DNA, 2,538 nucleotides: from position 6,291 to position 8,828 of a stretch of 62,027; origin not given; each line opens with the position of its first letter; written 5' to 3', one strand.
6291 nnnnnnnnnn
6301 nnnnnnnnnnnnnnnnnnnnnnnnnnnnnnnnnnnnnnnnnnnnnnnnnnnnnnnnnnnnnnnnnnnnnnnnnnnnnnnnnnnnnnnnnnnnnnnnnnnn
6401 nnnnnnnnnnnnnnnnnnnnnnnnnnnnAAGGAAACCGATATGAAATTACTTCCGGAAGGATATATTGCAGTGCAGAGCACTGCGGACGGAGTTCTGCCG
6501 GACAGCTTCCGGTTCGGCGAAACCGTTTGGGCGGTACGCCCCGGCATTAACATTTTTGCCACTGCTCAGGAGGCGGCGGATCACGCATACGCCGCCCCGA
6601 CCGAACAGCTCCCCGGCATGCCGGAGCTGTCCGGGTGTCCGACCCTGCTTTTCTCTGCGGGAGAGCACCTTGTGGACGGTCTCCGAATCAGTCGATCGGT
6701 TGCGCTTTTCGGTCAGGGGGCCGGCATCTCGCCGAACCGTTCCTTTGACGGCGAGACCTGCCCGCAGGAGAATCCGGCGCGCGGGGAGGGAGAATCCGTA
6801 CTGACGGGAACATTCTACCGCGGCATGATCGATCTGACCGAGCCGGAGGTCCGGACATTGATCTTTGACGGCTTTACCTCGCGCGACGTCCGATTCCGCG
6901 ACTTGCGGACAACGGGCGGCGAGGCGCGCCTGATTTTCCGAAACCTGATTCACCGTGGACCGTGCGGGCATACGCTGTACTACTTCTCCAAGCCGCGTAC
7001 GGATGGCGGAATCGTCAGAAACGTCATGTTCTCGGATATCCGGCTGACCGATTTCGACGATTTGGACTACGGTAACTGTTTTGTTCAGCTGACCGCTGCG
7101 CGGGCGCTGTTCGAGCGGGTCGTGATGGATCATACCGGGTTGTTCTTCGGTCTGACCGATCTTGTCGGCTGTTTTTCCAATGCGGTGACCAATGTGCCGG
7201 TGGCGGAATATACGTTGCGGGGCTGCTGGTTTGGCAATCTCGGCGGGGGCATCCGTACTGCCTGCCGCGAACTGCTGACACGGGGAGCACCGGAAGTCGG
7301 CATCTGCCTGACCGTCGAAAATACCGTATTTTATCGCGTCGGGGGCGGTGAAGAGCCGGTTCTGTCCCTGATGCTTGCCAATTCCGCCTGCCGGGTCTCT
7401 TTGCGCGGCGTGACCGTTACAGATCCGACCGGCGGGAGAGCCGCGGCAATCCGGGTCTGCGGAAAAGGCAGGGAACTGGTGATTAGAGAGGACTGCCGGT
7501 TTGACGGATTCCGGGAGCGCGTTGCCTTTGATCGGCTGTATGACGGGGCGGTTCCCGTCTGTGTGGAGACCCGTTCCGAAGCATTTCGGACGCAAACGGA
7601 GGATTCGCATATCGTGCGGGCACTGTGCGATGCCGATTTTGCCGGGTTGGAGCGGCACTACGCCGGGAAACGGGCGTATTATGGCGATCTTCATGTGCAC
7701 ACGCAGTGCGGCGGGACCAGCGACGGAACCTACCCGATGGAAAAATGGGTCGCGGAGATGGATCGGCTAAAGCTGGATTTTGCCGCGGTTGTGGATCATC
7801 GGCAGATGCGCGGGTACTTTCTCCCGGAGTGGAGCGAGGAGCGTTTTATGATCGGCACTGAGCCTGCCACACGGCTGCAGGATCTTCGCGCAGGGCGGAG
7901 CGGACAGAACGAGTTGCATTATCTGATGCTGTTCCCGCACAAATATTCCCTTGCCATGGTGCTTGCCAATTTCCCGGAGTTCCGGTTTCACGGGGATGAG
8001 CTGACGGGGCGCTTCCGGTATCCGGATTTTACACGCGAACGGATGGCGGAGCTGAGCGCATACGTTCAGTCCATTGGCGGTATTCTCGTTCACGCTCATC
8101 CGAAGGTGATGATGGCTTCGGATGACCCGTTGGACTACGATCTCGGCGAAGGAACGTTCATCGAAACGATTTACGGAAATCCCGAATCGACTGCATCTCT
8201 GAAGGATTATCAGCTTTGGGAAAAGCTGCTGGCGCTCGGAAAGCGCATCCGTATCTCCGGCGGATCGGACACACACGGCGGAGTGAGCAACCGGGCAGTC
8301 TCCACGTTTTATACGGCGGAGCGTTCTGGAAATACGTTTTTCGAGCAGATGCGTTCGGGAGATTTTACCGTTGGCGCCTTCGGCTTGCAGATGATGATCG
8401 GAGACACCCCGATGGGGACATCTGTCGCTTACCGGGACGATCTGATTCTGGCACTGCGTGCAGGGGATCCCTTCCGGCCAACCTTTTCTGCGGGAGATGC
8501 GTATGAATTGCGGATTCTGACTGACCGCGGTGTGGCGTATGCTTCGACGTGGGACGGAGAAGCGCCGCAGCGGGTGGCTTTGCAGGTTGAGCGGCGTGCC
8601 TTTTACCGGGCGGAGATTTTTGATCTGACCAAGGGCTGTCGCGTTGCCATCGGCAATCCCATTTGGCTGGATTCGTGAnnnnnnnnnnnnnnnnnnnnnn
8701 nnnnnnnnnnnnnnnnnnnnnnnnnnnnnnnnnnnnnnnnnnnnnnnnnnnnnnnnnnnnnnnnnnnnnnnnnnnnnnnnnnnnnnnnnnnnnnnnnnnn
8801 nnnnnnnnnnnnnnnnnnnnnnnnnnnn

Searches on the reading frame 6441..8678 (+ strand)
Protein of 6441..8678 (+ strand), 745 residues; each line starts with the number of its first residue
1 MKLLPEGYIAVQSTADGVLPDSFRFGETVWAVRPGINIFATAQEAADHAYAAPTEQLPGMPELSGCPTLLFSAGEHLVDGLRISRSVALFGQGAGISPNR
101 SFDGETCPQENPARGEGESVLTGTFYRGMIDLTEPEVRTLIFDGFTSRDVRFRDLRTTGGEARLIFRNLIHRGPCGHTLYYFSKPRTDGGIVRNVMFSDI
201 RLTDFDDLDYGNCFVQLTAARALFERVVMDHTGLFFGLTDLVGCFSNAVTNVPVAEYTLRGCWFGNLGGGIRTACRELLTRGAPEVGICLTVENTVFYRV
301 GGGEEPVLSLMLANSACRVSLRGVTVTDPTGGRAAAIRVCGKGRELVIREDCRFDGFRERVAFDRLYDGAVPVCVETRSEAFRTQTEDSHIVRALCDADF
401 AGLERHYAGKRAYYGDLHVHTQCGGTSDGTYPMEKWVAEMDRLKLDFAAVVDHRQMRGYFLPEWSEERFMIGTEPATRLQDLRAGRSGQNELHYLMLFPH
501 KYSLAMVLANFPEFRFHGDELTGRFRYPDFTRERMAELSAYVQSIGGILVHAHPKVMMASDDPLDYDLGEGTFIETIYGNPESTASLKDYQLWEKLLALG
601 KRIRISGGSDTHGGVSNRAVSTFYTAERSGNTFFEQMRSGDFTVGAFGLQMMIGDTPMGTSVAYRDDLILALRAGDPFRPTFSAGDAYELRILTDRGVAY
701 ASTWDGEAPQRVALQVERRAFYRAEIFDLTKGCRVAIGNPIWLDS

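Call 27: search_protein_families(library=pfam, proteins=[window:6441-8678:+], max_evalue=0.001)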
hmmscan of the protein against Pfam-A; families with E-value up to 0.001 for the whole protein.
window:6441-8678:+ (745 aa): 0 families

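Call 47: search_protein_families(library=pfam, proteins=[window:6441-8678:+], max_evalue=0.01)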
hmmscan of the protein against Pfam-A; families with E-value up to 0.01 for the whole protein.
window:6441-8678:+ (745 aa): 0 families

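Call 103: search_solved_structures(query=window:6441-8678:+, max_evalue=1)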
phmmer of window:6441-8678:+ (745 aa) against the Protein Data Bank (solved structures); distinct sequences matched with E-value up to 1: 0.

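Call 104: search_protein_families(library=ncbifam, proteins=[window:6441-8678:+], max_evalue=0.001)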
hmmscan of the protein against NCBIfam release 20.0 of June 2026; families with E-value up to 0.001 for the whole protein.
window:6441-8678:+ (745 aa): 1 family
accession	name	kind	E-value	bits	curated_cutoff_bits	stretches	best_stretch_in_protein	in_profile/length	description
NF038032.1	CehA_McbA_metalo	domain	1.3e-23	83.9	80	1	524-744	86-315/315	CehA/McbA family metallohydrolase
